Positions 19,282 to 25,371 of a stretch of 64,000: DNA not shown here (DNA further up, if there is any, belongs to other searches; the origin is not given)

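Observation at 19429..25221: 1930-aa fibre protein with self-cleaving chaperone domain inserted in the head-gene block between portal (gp20) and prohead protease (gp21)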

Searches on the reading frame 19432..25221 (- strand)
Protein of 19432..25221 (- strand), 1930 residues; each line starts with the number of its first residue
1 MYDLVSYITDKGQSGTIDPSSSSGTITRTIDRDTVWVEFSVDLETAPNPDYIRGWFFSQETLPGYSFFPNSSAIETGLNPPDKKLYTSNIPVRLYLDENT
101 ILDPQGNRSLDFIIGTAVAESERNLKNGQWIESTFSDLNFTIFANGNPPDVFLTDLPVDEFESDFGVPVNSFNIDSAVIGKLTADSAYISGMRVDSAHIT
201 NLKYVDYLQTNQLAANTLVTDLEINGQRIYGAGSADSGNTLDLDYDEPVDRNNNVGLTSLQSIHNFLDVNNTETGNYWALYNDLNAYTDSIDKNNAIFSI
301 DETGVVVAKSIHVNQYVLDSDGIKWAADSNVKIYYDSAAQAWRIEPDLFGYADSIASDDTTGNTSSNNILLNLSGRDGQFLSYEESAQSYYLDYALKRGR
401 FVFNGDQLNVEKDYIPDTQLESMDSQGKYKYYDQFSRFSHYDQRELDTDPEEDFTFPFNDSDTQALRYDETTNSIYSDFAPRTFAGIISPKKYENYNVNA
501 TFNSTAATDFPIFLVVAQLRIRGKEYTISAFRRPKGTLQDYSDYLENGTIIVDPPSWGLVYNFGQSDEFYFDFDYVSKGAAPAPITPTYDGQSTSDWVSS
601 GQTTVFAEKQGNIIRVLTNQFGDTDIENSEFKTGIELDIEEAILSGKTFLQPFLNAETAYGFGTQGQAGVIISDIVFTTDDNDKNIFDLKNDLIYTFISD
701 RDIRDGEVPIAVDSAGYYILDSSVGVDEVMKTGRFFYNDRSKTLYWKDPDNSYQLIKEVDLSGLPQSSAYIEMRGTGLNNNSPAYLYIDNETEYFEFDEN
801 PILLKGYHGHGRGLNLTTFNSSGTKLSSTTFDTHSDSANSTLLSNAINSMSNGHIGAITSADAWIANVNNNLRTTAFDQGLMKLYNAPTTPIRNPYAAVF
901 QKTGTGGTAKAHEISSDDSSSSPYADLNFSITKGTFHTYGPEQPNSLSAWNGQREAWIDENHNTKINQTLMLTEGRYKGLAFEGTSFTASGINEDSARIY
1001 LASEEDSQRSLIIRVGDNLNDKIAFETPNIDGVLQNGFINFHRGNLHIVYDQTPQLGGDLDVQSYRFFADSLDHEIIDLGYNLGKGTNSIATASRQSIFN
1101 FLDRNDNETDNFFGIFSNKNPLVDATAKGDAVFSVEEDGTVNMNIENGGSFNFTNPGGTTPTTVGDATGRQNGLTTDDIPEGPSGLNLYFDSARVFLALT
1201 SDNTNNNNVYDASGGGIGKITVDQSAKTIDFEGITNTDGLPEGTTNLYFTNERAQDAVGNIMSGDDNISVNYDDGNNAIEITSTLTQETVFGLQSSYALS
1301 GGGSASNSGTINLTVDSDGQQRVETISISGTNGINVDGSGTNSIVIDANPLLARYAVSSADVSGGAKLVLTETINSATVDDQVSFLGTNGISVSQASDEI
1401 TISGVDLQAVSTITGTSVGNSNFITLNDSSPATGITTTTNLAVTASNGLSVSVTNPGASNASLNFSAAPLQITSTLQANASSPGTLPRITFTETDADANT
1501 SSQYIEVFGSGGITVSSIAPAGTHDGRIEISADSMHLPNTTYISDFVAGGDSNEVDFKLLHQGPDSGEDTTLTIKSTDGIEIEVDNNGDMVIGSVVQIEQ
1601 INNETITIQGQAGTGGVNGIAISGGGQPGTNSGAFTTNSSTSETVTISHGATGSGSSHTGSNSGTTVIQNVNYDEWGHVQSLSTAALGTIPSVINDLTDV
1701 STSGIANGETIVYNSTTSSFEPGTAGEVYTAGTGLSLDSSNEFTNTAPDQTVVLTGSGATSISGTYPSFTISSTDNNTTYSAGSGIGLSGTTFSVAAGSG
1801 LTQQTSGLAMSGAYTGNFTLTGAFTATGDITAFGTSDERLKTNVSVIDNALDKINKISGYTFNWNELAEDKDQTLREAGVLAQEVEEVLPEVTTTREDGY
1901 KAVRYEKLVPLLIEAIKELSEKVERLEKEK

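Call 4: search_protein_families(library=pfam, proteins=[window:19432-25221:-], max_evalue=0.01)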
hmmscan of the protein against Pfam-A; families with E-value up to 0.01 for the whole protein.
window:19432-25221:- (1930 aa): 2 families
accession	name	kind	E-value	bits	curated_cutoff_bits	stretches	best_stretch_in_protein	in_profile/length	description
PF13884.11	Peptidase_S74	-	1.2e-16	61.2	22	1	1836-1892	1-56/58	Chaperone of endosialidase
PF15711.10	ILEI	-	6.7e-07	30.2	27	1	812-886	1-75/90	Interleukin-like EMT inducer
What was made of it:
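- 22564..22788 (-): FIB aa 812-886: ILEI-like domain (likely a carbohydrate-binding lectin), inside the best conserved stretch of the protein (aa 751-1050). Pfam PF15711, E 6.7e-7, 30.2 bits against a cut-off of 27 (call 4).
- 19432..19716 (-): FIB aa 1836-1930: Peptidase_S74 intramolecular chaperone; predicted cleavage before Ser1836 (GT|SDERLK), with Lys1841 as the putative partner. Pfam 61.2 bits (call 4).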

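Call 6: search_protein_families(library=phrogs, proteins=[window:19432-25221:-], max_evalue=0.01)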
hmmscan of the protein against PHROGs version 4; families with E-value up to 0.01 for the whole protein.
window:19432-25221:- (1930 aa): 15 families
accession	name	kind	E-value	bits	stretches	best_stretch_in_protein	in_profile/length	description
phrog_5668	-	tail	5.7e-30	104.9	1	1401-1929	1186-1557/1567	tail fiber protein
phrog_11011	-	tail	4.6e-28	98.6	1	1482-1929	891-1276/1291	long tail fiber protein distal subunit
phrog_8215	-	tail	7.5e-27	95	1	1244-1930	357-996/1000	baseplate wedge initiator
phrog_5667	-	tail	3.6e-23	83.1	1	1598-1929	482-785/786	long tail fiber protein distal subunit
phrog_21722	-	tail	2.1e-21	77.1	1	1818-1929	462-567/576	long tail fiber protein distal subunit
phrog_14572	-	tail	1.2e-18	68.4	1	1834-1929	363-469/484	tail fiber protein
phrog_33119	-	tail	2.4e-18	67.1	1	1830-1928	542-632/643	long tail fiber protein distal subunit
phrog_5481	-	tail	1.2e-17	64.7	1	1770-1928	843-1017/1043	tail fiber protein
phrog_28992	-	unknown function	7e-17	62.6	1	1760-1925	182-331/343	-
phrog_25848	-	tail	1.4e-16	60.9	1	1767-1929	440-590/598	tail fiber protein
phrog_1699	-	tail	3.9e-14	53.1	1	1320-1929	483-990/1000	long tail fiber protein distal subunit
phrog_7841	-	unknown function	3.4e-12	47.1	1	1835-1928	394-486/489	-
phrog_4563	-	tail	5.4e-10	40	1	1819-1894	213-279/346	tail fiber protein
phrog_6121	-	head and packaging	9.3e-09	36.2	1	1797-1908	284-387/392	virion structural protein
phrog_38743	-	unknown function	0.0013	19.6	1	1888-1930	2-43/51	-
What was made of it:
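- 20422..21501 (-): FIB aa 1241-1600: Ser/Thr/Gly-rich shaft with about six degenerate repeats of 55-65 aa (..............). PHROG tail-fibre profiles match from aa 1244 onward (call 6).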

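Call 7: search_dna_similar(query=window:19432-25221:-, collection=phages, mode=protein, max_rows=40)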
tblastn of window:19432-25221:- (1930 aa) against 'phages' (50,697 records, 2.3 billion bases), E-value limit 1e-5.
Records with a match: 218; places in all: 271; records where one place covers at least 80% of the query: 0.
Best place of each record, by identity: 60-80% 1; <60% 217.
By first word of the organism name: Vibrio 60; Synechococcus 46; Pseudomonas 14; Thermus 8; Klebsiella 8; Bacillus 7; Aeromonas 7; Enterobacter 7; Erwinia 6; Alteromonas 5; and 25 more.
By host as written in the record: - 68; Vibrio parahaemolyticus 5; Alteromonas macleodii str. 'Balearic Sea AD45' 5; Pseudomonas aeruginosa PAO1 5; Bacillus subtilis 4; Synechococcus sp. 4; Vibrio sp. 4; Escherichia coli 4; and 76 more.
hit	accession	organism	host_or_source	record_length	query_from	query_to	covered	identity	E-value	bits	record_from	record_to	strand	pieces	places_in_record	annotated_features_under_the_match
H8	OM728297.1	Bacillus phage vB_BsuM-Goe21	Bacillus subtilis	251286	392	785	20%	25.3%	2e-15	89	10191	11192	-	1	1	hypothetical protein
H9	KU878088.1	Bacillus phage AR9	Bacillus subtilis subsp. subtilis 168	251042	392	785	20%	25.1%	4e-15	88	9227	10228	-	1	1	tail fiber protein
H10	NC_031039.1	Bacillus phage AR9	Bacillus subtilis subsp. subtilis 168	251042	392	785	20%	25.1%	4e-15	88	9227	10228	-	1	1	tail fiber protein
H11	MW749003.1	Bacillus phage vB_BspM_Internexus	Bacillus sp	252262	392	785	20%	25.1%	6e-15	87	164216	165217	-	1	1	putative tail fiber protein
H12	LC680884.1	Bacillus phage PBS1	Bacillus subtilis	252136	392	785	20%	25.1%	7e-15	87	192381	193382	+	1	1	hypothetical protein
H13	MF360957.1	Bacillus phage PBS1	Bacillus subtilis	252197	392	785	20%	25.1%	7e-15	87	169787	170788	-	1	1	197: collagen-like domain containing protein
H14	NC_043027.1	Bacillus phage PBS1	Bacillus subtilis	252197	392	785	20%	25.1%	7e-15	87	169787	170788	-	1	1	197: tail fiber protein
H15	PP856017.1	Burkholderia phage vB_BgluM-SURPRISE13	Burkholderia glumae LMG 2196 (= ATCC ...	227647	399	755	18%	26.3%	8e-11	74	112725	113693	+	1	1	hypothetical protein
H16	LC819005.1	Ralstonia phage FLC1-1B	Ralstonia pseudosolanacearum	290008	432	708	14%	28.0%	1e-7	64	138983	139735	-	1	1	hypothetical protein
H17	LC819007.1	Ralstonia phage FLC4-3B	Ralstonia pseudosolanacearum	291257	432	708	14%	27.7%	1e-7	63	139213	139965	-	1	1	hypothetical protein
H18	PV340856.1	Synechococcus phage Sf-FS3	Synechococcus sp. WH8102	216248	1720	1929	11%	34.7%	1e-15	90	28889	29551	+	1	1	peptidase S74 domain-containing protein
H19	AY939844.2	Prochlorococcus phage P-SSM2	Prochlorococcus sp. NATL1A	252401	1774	1926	8%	45.2%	1e-16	94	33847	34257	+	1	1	fiber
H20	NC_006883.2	Prochlorococcus phage P-SSM2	Prochlorococcus sp. NATL1A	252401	1774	1926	8%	45.2%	1e-16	94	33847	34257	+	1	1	tail fiber protein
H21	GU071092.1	Prochlorococcus phage P-SSM2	-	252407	1774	1926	8%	45.2%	1e-16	94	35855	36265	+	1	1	predicted protein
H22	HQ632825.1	Prochlorococcus phage P-SSM5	Prochlorococcus marinus NATL2A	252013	1774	1926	8%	45.2%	1e-16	93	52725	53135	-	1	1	hypothetical protein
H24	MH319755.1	Marine virus AG-345-L05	single cell amplified by WGA-X; seawater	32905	1802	1930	7%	51.5%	5e-19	100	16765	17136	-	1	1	record has no annotation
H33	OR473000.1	Synechococcus phage S-CREM2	Synechococcus sp. CRE1902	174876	1818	1930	6%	53.1%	6e-16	91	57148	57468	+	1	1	long tail fiber protein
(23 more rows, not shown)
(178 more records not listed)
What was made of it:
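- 22867..24048 (-): FIB aa 392-785: globular central domain. It is 25% identical to proteins annotated as tail fibre in Bacillus jumbo phages AR9 and PBS1 (E 2e-15, call 7).
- Closest known: Proteins annotated as tail fibre in Bacillus jumbo phages AR9 and PBS1. Same: FIB aa 392-785 are 25% identical to them (E 2e-15, call 7).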

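Call 19: search_solved_structures(query=window:19432-25221:-, max_evalue=1, show_alignments=2)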
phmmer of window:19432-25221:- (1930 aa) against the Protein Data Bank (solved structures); distinct sequences matched with E-value up to 1: 1.
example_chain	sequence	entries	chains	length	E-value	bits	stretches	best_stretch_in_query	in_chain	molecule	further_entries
6f45_A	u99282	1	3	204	2.9e-07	31.8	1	1784-1928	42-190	Long tail fiber distal subunit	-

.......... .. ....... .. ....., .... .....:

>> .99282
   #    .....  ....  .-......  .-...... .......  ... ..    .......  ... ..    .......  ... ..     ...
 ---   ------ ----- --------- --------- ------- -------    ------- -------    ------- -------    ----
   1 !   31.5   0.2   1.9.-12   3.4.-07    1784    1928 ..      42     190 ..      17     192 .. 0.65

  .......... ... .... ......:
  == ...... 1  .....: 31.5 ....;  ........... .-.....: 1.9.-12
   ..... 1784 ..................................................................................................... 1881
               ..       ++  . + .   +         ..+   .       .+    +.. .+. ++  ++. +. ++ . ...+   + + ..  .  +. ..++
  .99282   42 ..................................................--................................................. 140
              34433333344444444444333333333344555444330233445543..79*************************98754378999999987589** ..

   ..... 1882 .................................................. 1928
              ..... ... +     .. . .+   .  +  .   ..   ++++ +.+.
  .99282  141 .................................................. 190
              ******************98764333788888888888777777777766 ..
